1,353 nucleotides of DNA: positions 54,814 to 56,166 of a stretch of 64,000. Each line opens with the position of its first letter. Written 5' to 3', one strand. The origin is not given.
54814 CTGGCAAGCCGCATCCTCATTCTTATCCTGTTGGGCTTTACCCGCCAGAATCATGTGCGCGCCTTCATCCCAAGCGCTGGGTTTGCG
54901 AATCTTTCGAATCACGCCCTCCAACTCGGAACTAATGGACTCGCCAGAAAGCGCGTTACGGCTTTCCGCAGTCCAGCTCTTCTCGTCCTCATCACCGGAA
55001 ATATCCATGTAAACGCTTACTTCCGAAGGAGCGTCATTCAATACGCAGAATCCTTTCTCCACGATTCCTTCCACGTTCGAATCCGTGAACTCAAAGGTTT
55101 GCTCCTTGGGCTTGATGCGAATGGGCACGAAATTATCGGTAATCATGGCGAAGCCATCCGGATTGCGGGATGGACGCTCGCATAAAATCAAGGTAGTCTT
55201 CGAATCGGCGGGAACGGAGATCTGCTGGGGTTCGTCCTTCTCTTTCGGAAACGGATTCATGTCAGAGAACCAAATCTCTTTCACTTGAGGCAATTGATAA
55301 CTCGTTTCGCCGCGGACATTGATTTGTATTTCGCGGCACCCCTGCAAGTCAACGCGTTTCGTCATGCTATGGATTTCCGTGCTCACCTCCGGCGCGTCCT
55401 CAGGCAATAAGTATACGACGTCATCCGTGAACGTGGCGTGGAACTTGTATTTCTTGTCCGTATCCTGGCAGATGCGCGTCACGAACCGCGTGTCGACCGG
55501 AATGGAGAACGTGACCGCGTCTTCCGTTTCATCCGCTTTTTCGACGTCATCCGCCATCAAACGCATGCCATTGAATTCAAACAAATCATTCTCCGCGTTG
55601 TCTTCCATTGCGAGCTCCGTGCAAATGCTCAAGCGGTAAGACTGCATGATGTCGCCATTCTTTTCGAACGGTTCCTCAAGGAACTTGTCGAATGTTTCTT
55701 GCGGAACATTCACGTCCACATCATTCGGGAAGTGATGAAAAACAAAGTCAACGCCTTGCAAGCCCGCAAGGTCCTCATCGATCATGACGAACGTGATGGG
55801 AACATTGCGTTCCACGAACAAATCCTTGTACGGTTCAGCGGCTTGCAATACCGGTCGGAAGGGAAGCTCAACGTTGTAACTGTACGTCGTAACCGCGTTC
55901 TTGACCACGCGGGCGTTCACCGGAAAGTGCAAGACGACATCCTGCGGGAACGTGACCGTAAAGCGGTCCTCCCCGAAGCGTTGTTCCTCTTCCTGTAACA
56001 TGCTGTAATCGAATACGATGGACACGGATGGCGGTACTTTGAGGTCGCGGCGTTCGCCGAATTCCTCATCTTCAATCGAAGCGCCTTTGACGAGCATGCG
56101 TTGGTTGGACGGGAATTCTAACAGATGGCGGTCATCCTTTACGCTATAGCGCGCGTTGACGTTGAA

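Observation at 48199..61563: Co-directional gene set: giant 3453-aa surface protein plus five tightly spaced downstream genes (candidate undescribed surface or delivery system)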

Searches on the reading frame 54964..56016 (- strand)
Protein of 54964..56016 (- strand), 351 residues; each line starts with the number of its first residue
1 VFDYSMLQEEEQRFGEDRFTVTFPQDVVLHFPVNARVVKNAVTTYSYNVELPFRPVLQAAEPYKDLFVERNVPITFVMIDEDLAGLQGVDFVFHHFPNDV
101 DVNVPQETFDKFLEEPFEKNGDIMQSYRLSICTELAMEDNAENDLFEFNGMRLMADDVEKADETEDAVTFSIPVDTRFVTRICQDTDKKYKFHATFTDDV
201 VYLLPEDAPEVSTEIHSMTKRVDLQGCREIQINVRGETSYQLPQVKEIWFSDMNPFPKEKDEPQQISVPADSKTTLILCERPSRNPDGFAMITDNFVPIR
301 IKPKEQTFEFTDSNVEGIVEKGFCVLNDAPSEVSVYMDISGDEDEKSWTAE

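Call 88: search_protein_families(library=pfam, proteins=[window:54964-56016:-], max_evalue=0.05)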
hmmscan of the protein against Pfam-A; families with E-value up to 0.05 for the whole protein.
window:54964-56016:- (351 aa): 0 families
